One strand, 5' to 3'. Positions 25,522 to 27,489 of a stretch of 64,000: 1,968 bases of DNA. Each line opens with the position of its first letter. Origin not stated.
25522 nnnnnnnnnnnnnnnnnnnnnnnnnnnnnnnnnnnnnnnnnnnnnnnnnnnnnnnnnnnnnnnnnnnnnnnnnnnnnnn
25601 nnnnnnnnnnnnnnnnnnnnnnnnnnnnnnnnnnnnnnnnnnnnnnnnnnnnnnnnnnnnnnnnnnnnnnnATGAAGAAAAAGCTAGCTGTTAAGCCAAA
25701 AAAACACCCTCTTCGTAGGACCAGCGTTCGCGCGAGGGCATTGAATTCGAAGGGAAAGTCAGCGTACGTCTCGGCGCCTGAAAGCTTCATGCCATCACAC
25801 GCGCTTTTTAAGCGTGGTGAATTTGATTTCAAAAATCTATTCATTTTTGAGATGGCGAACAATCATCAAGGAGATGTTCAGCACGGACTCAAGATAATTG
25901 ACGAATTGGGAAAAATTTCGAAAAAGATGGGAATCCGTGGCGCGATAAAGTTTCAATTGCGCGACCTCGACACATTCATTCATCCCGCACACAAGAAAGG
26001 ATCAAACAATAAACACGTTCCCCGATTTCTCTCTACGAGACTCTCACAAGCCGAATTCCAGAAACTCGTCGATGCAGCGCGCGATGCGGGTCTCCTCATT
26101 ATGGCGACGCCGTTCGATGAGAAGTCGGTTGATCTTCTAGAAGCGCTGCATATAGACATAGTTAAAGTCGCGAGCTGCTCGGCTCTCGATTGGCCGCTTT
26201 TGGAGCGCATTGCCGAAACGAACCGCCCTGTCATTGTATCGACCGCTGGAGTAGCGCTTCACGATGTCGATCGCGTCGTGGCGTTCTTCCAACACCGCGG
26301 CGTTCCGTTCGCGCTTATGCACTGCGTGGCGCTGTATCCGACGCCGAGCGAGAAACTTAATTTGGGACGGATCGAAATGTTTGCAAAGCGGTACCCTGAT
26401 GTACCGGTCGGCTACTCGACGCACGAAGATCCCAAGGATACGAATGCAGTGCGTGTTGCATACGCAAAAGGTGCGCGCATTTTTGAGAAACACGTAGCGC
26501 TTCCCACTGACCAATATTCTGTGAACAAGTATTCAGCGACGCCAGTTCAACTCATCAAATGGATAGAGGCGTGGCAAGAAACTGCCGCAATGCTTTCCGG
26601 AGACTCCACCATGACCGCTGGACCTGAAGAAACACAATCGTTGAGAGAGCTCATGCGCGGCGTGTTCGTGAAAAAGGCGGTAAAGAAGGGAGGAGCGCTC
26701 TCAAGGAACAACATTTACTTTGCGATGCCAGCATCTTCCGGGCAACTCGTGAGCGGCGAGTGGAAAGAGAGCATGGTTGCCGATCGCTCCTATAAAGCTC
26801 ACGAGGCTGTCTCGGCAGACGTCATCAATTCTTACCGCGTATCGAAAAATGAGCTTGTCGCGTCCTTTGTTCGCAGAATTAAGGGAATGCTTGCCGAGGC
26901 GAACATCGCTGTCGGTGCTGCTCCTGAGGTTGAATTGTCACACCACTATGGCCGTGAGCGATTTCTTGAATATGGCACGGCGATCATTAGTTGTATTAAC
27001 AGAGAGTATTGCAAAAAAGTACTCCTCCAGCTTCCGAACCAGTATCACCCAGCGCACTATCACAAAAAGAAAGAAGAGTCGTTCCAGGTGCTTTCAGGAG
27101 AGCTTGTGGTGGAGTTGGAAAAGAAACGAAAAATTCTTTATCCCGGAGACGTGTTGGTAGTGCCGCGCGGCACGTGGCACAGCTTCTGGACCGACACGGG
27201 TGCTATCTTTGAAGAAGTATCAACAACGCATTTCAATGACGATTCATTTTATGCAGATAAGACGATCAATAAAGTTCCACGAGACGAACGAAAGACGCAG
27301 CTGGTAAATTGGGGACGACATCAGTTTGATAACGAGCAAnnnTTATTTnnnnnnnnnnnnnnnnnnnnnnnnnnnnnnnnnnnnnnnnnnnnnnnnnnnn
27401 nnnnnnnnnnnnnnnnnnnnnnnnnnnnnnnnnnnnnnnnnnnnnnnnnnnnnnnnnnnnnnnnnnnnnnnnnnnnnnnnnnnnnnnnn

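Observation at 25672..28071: Cupin domain fused to one NeuB-like synthase and free-standing next to the second (Rosetta-stone linkage)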

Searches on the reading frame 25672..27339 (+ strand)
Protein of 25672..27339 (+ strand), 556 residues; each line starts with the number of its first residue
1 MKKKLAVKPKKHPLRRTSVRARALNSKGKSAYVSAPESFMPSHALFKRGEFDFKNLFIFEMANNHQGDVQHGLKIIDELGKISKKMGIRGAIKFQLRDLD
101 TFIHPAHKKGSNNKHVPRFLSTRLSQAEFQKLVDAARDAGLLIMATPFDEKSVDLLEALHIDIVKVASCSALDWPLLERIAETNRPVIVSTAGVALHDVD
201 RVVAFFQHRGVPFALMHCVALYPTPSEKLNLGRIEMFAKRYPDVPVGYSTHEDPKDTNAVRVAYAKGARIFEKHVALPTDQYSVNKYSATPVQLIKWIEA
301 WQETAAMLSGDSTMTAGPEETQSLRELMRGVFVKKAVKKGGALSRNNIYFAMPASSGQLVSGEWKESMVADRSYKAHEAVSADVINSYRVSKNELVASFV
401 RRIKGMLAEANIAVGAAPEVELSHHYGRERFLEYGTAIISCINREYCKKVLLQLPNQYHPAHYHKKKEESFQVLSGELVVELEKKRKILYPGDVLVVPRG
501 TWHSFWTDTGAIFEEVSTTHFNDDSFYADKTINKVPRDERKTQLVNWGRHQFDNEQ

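Call 3: search_protein_families(library=pfam, proteins=[window:25672-27339:+], max_evalue=0.01)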
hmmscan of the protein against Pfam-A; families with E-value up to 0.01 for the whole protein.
window:25672-27339:+ (556 aa): 6 families
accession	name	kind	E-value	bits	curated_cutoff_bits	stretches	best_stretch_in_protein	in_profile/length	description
PF03102.20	NeuB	-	1.1e-43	149.8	22.1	1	91-308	12-236/241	NeuB family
PF07883.17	Cupin_2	-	7.5e-12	45.2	27.2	1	455-509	7-60/70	Cupin domain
PF07385.18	Lyx_isomer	-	5.9e-08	32.6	20.8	1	443-485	84-127/222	D-lyxose isomerase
PF05899.18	Cupin_3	-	2.1e-05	24.6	23.5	1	466-502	24-61/74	EutQ-like cupin domain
PF00190.28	Cupin_1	-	0.00012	22.1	22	1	455-524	42-121/151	Cupin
PF02311.25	AraC_binding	-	0.0027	17.9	21.1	1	454-510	11-66/135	AraC-like ligand binding domain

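Call 7: search_protein_families(library=ncbifam, proteins=[window:25672-27339:+], max_evalue=0.001)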
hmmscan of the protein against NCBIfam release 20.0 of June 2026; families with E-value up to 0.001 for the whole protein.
window:25672-27339:+ (556 aa): 3 families
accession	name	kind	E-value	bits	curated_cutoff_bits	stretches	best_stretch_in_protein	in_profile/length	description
TIGR03569.1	NeuB_NnaB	equivalog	2.5e-43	148.4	399.65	1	57-367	3-314/329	N-acetylneuraminate synthase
TIGR03586.1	PseI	equivalog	5e-41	140.9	340.25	1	56-354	3-301/327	pseudaminic acid synthase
NF051472.1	LyManIsomGneg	equivalog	6.6e-06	25.8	350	0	442-485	83-127/227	D-lyxose/D-mannose isomerase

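Call 8: find_homologous_proteins(query=window:25672-27339:+, max_evalue=0.00001)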
Query window:25672-27339:+ (556 aa): 7559 proteins with E <= 0.00001 among 8000 candidates; the best 120 are listed.
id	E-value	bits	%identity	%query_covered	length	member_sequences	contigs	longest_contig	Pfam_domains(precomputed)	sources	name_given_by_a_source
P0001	0.0e+0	1268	100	100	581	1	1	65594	PF03102.21,PF07883.18,PF05899.19,PF07385.19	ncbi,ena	-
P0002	3.3e-280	948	73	100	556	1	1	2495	PF03102.21,PF07883.18,PF00190.29,PF07385.19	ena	-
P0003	1.1e-258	877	66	100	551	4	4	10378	PF03102.21,PF07883.18,PF00190.29,PF07385.19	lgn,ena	-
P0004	6.6e-247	838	69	94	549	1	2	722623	PF03102.21,PF07883.18,PF07385.19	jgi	jgi:sialic acid synthase SpsE/quercetin dioxygenase-like cupin family protein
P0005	1.4e-240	817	62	100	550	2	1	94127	PF03102.21,PF07883.18,PF00190.29,PF07385.19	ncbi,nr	ncbi:MAG: N-acetylneuraminate synthase family protein [Candidatus Pacebacteria bacterium]|nr:N-acety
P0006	2.5e-235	800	65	94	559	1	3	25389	PF03102.21,PF07883.18,PF00190.29,PF07385.19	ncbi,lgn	-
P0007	1.5e-225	768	63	96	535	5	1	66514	PF03102.21,PF07883.18,PF07385.19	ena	-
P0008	7.2e-217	739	61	91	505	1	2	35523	PF03102.21,PF07883.18,PF07385.19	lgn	-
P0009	1.3e-208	712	61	91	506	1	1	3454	PF03102.21,PF07883.18,PF07385.19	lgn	-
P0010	2.0e-208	711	60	91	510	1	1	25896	PF03102.21,PF07883.18,PF07385.19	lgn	-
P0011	5.8e-208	710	59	91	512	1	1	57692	PF03102.21,PF07883.18,PF07385.19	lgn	-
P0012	7.6e-208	709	58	91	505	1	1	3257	PF03102.21,PF07883.18,PF07385.19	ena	-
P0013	4.1e-207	707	60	91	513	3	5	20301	PF03102.21,PF07883.18,PF07385.19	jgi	jgi:N-acetylneuraminate synthase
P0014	1.5e-205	702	59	91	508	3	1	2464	PF03102.21,PF07883.18,PF07385.19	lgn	-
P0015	5.5e-205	700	59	91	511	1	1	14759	PF03102.21,PF07883.18,PF07385.19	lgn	-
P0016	6.4e-205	700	58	91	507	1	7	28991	PF03102.21,PF07883.18,PF07385.19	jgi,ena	-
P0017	7.5e-204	696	60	91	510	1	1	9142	PF03102.21,PF07883.18,PF07385.19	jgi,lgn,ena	-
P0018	1.5e-203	695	58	90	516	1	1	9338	PF03102.21,PF07883.18,PF07385.19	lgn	-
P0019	1.9e-203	695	58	91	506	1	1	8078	PF03102.21,PF07883.18,PF07385.19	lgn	-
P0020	1.7e-202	692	56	96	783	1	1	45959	PF03102.21,PF07883.18,PF02311.26,PF07385.19,PF02348.26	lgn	-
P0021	4.3e-202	690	56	90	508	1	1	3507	PF03102.21,PF07883.18,PF07385.19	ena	-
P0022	3.0e-201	688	58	90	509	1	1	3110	PF03102.21,PF07883.18,PF00190.29,PF07385.19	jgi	jgi:sialic acid synthase SpsE/mannose-6-phosphate isomerase-like protein (cupin superfamily)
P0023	4.4e-200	684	57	89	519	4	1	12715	PF03102.21,PF07883.18,PF05899.19,PF07385.19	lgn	-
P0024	8.1e-200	683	58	91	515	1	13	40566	PF03102.21,PF07883.18,PF07385.19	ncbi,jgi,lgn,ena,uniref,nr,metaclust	ncbi:hypothetical protein A3F28_02115 [Candidatus Uhrbacteria bacterium RIFCSPHIGHO2_12_FULL_57_11]|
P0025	3.2e-198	678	55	90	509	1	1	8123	PF03102.21,PF07883.18,PF07385.19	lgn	-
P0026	1.4e-197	675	57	92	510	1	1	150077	PF03102.21,PF07883.18,PF07385.19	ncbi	-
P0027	2.2e-197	675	55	91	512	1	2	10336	PF03102.21,PF07883.18,PF07385.19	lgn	-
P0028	3.0e-197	674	55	91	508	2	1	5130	PF03102.21,PF07883.18,PF07385.19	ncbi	-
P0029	6.6e-197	673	58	91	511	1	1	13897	PF03102.21,PF07883.18,PF07385.19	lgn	-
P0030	9.9e-197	673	56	93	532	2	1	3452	PF03102.21,PF07883.18,PF07385.19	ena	-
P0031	3.7e-196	671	56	92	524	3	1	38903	PF03102.21,PF07883.18,PF07385.19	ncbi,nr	ncbi:MAG: N-acetylneuraminate synthase family protein [Candidatus Sungbacteria bacterium]|nr:N-acety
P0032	1.2e-195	669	57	91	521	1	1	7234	PF03102.21,PF07883.18,PF00190.29,PF05899.19,PF07385.19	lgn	-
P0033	1.8e-195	669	58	88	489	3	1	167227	PF03102.21,PF07883.18,PF00190.29,PF07385.19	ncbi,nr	ncbi:MAG: N-acetylneuraminate synthase family protein [Candidatus Niyogibacteria bacterium]|nr:N-ace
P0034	1.9e-195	668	56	91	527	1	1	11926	PF03102.21,PF07883.18,PF07385.19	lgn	-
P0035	2.2e-195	668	58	91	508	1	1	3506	PF03102.21,PF07883.18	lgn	-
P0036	2.6e-195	668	56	90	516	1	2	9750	PF03102.21,PF07883.18,PF07385.19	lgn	-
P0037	2.8e-195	668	56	92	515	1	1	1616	PF03102.21,PF07883.18,PF00190.29,PF07385.19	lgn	-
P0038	4.5e-195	667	54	92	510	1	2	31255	PF03102.21,PF07883.18,PF02311.26,PF07385.19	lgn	-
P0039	5.3e-195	667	56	92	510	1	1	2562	PF03102.21,PF07883.18,PF02311.26,PF07385.19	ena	-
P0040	6.2e-195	667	54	92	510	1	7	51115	PF03102.21,PF07883.18,PF02311.26,PF07385.19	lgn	-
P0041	1.1e-194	666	56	90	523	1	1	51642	PF03102.21,PF07883.18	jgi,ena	-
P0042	2.6e-194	665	57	91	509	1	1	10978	PF03102.21,PF07883.18,PF07385.19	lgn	-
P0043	1.2e-193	663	53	91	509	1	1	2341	PF03102.21,PF07883.18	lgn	-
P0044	2.1e-193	662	55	91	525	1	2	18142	PF03102.21,PF07883.18,PF07385.19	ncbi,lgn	-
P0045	2.2e-193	662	59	91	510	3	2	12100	PF03102.21,PF07883.18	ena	-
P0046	3.0e-193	661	55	92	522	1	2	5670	PF03102.21,PF07883.18,PF07385.19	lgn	-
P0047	3.8e-193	661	56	91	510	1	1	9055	PF03102.21,PF07883.18,PF07385.19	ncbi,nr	ncbi:MAG: cupin domain-containing protein [Candidatus Magasanikbacteria bacterium]|nr:cupin domain-c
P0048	4.7e-193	661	56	91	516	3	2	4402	PF03102.21,PF07883.18,PF07385.19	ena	-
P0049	5.7e-193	660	54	91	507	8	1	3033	PF03102.21,PF07883.18,PF07385.19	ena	-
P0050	1.7e-192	659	56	91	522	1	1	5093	PF03102.21,PF07883.18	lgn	-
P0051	1.9e-192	659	54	92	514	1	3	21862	PF03102.21,PF07883.18,PF07385.19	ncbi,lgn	-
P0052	3.0e-192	658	55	91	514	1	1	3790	PF03102.21,PF07883.18,PF07385.19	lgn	-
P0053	3.0e-192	658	57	92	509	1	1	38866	PF03102.21,PF07883.18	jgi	jgi:sialic acid synthase SpsE/mannose-6-phosphate isomerase-like protein (cupin superfamily)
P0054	6.5e-192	657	53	91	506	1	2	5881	PF03102.21,PF07883.18,PF07385.19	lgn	-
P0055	7.3e-192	657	55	90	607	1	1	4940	PF03102.21,PF07883.18,PF07385.19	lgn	-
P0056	7.4e-192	657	55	91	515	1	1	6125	PF03102.21,PF07883.18,PF07385.19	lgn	-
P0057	1.2e-191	656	56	92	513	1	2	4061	PF03102.21,PF07883.18,PF07385.19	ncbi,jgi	-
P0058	1.8e-191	655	54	92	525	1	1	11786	PF03102.21,PF07883.18,PF07385.19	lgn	-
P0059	2.2e-191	655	56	90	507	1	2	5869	PF03102.21,PF07883.18,PF07385.19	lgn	-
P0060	2.5e-191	655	54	93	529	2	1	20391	PF03102.21,PF07883.18,PF07385.19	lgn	-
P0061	3.6e-191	654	56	89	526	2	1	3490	PF03102.21,PF07883.18,PF05899.19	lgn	-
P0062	5.5e-191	654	55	91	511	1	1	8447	PF03102.21,PF07883.18,PF07385.19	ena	-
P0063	6.0e-191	654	55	91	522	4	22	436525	PF03102.21,PF07883.18,PF00190.29,PF07385.19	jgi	jgi:sialic acid synthase SpsE/quercetin dioxygenase-like cupin family protein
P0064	6.7e-191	653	54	92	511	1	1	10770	PF03102.21,PF07883.18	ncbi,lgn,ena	-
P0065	6.9e-191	653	55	91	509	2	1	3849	PF03102.21,PF07883.18,PF07385.19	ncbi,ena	-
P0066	7.4e-191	653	55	91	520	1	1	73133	PF03102.21,PF07883.18,PF07385.19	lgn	-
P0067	8.0e-191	653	56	91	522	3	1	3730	PF03102.21,PF07883.18,PF07385.19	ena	-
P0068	1.1e-190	653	56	91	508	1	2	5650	PF03102.21,PF07883.18,PF07385.19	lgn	-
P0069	1.3e-190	652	57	90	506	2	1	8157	PF03102.21,PF07883.18,PF07385.19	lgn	-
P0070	2.3e-190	652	55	91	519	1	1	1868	PF03102.21,PF07883.18,PF07385.19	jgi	jgi:sialic acid synthase SpsE/mannose-6-phosphate isomerase-like protein (cupin superfamily)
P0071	2.8e-190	651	57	91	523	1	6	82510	PF03102.21,PF07883.18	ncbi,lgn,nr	ncbi:MAG: N-acetylneuraminate synthase family protein [Candidatus Vogelbacteria bacterium]|nr:N-acet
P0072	4.3e-190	651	56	90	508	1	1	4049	PF03102.21,PF07883.18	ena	-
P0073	4.5e-190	651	56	91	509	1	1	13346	PF03102.21,PF07883.18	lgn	-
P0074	5.4e-190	650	56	90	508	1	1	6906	PF03102.21,PF07883.18,PF07385.19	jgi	-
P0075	5.5e-190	650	55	91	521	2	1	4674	PF03102.21,PF07883.18,PF07385.19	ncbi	-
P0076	5.8e-190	650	56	91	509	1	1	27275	PF03102.21,PF07883.18,PF07385.19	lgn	-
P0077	7.8e-190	650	56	90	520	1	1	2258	PF03102.21,PF07883.18,PF07385.19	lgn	-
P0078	1.0e-189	650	55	92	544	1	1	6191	PF03102.21,PF07883.18,PF07385.19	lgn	-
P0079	1.1e-189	649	54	91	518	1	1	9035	PF03102.21,PF07883.18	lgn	-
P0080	1.8e-189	649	56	90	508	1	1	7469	PF03102.21,PF07883.18,PF07385.19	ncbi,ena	-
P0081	1.9e-189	649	56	91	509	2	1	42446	PF03102.21,PF07883.18,PF07385.19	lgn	-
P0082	2.0e-189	649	54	91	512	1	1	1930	PF03102.21,PF07883.18,PF07385.19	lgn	-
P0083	2.2e-189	648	54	91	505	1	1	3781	PF03102.21,PF07883.18,PF07385.19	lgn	-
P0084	2.9e-189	648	55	91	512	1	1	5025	PF03102.21,PF07883.18,PF05899.19,PF07385.19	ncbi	-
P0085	3.4e-189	648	54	91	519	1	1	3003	PF03102.21,PF07883.18,PF07385.19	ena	-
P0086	4.6e-189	647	57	90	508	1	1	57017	PF03102.21,PF07883.18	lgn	-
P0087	4.9e-189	647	55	91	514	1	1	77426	PF03102.21,PF07883.18,PF07385.19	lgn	-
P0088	5.2e-189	647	55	91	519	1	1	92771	PF03102.21,PF07883.18,PF07385.19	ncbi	ncbi:MAG: N-acetylneuraminate synthase family protein [Patescibacteria group bacterium]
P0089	5.4e-189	647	55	91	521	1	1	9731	PF03102.21,PF07883.18,PF07385.19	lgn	-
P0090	6.7e-189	647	55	91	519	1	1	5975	PF03102.21,PF07883.18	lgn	-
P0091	1.2e-188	646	53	91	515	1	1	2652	PF03102.21,PF07883.18,PF07385.19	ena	-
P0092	1.2e-188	646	54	91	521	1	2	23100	PF03102.21,PF07883.18,PF07385.19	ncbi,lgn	-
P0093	1.3e-188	646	54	93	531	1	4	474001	PF03102.21,PF07883.18,PF07385.19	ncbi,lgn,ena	-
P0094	1.4e-188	646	54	90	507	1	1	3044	PF03102.21,PF07883.18,PF07385.19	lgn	-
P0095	1.4e-188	646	56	91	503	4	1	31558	PF03102.21,PF07883.18,PF07385.19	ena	-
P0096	1.6e-188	646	58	89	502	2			PF03102.21,PF07883.18,PF07385.19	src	-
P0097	1.9e-188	645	54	91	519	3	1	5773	PF03102.21,PF07883.18,PF05899.19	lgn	-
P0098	2.1e-188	645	53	91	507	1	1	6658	PF03102.21,PF07883.18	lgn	-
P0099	2.5e-188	645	56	91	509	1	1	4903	PF03102.21,PF07883.18,PF07385.19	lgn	-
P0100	2.8e-188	645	55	91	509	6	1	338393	PF03102.21,PF07883.18,PF07385.19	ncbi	-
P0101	3.1e-188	645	54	92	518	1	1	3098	PF03102.21,PF07883.18,PF07385.19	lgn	-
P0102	4.8e-188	644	54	90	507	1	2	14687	PF03102.21,PF07883.18,PF07385.19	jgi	jgi:N-acetylneuraminate synthase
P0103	5.9e-188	644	54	91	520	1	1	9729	PF03102.21,PF07883.18,PF07385.19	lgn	-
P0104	6.1e-188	644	54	90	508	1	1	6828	PF03102.21,PF07883.18,PF07385.19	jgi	jgi:N-acetylneuraminate synthase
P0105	6.1e-188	644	54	91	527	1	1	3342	PF03102.21,PF07883.18,PF05899.19,PF07385.19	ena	-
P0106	6.5e-188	644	55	91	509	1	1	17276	PF03102.21,PF07883.18,PF07385.19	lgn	-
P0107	7.9e-188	643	55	90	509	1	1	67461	PF03102.21,PF07883.18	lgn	-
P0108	8.3e-188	643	55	90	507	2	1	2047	PF03102.21,PF07883.18,PF07385.19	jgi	jgi:sialic acid synthase SpsE/D-lyxose ketol-isomerase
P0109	8.4e-188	643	53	90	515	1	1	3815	PF03102.21,PF07883.18,PF02311.26,PF07385.19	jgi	jgi:sialic acid synthase SpsE/quercetin dioxygenase-like cupin family protein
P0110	1.1e-187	643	56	92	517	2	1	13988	PF03102.21,PF07883.18,PF00190.29,PF07385.19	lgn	-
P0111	1.2e-187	643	55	91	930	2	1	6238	PF03102.21,PF07883.18,PF01467.33,PF02348.26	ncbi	-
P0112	1.3e-187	643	55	90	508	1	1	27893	PF03102.21,PF07883.18,PF07385.19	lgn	-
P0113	1.4e-187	643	53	92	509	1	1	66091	PF03102.21,PF07883.18,PF07385.19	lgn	-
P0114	2.2e-187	642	55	89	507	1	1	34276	PF03102.21,PF07883.18,PF07385.19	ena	-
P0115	2.4e-187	642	55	91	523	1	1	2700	PF03102.21,PF07883.18,PF05899.19,PF07385.19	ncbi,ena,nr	ncbi:MAG: N-acetylneuraminate synthase [Parcubacteria group bacterium Gr01-1014_66]|nr:MAG: N-acetyl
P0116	2.8e-187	641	54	90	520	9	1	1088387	PF03102.21,PF07883.18,PF07385.19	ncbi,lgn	ncbi:MAG: hypothetical protein AMXMBFR16_02680 [Candidatus Uhrbacteria bacterium]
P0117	3.0e-187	641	54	88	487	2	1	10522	PF03102.21,PF07883.18,PF07385.19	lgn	-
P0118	4.0e-187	641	53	90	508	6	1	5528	PF03102.21,PF07883.18,PF07385.19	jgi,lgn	-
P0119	4.6e-187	641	55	91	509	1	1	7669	PF03102.21,PF07883.18,PF02311.26,PF07385.19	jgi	jgi:sialic acid synthase SpsE/quercetin dioxygenase-like cupin family protein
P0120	4.7e-187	641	54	91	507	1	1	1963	PF03102.21,PF07883.18,PF07385.19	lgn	-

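Call 34: predict_structure(alignment_id=A1)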
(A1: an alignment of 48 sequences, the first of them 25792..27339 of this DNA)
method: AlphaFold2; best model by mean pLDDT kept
length: 516 residues; sequences in the alignment: 48
mean_pLDDT: 91.6   pTM: 0.78
mean pLDDT of the five models: 91.6, 91.2, 91.2, 89.8, 88.1
residues with pLDDT >= 90: 385; 70-90: 115; 50-70: 9; < 50: 7
segments of 3 or more residues with pLDDT < 50: 1-5
pLDDT, mean of each block of 10 residues (from residue 1): 45 95 89 97 98 92 87 88 94 98 96 96 96 97 96 96 95 94 86 95 94 91 97 94 89 97 92 82 92 97 95 95 94 97 92 90 93 86 93 94 76 96 93 96 94 94 96 90 85 89 88 73
secondary structure, 60 per line:
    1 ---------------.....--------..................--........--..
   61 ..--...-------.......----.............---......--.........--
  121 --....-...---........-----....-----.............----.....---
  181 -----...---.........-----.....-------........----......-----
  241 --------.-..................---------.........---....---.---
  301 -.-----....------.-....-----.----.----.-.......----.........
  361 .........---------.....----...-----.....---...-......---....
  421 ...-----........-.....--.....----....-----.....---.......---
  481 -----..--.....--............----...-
elements in order: E16-20 H29-46 E49-56 H59-62 H75-81 H86-98 E102-107 H110-118 E123-126 H134-141 E147-150 H156-168 E173-177 H192-200 E206-210 H218-225 E230-235 H251-268 H278-286 E290-293 E308-311 H342-347 H352-369 E379-383 E396-400 E408-413 E417-423 E429-436 E438-442 E445-449 E454-457 E463-467 E471-477 H490-494 H497-500 E501-505

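Call 37: find_encoding_contigs(protein=P0004, flank=8000, max_places=2)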
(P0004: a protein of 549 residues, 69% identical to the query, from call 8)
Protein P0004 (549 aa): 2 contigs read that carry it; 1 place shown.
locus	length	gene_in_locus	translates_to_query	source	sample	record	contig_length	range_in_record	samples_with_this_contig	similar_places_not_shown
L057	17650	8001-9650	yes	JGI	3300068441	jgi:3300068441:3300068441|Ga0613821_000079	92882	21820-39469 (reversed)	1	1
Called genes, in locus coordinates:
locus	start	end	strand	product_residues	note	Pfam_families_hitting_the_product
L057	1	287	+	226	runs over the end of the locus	PF01209:Ubie_methyltran, PF05175:MTS (weak), PF13489:Methyltransf_23, PF07021:MetW (weak), PF13847:Methyltransf_31, PF08241:Methyltransf_11, PF08242:Methyltransf_12, PF13649:Methyltransf_25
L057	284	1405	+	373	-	PF13439:Glyco_transf_4, PF20706:GT4-conflict, PF00534:Glycos_transf_1, PF13692:Glyco_trans_1_4, PF13524:Glyco_trans_1_2 (faint)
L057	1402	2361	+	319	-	PF13489:Methyltransf_23, PF07021:MetW (weak), PF13847:Methyltransf_31, PF08241:Methyltransf_11, PF08242:Methyltransf_12, PF13649:Methyltransf_25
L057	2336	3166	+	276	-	PF05050:Methyltransf_21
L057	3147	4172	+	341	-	PF01075:Glyco_transf_9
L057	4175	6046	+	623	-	PF13522:GATase_6, PF12481:DUF3700 (weak), PF13537:GATase_7, PF00733:Asn_synthase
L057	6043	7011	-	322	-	PF00389:2-Hacid_dh, PF02826:2-Hacid_dh_C, PF00670:AdoHcyase_NAD (weak), PF03446:NAD_binding_2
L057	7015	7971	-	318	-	PF13489:Methyltransf_23, PF06325:PrmA (weak), PF07021:MetW, PF13847:Methyltransf_31, PF08241:Methyltransf_11, PF08242:Methyltransf_12, PF13649:Methyltransf_25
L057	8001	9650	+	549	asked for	PF03102:NeuB, PF07385:Lyx_isomer (faint), PF07883:Cupin_2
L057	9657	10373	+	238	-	PF02348:CTP_transf_3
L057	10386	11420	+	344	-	PF22725:GFO_IDH_MocA_C3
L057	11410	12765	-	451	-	PF04464:Glyphos_transf (weak)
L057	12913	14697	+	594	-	PF00664:ABC_membrane, PF02463:SMC_N (faint), PF00005:ABC_tran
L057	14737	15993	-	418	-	PF13385:Laminin_G_3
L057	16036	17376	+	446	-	-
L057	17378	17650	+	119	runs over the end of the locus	-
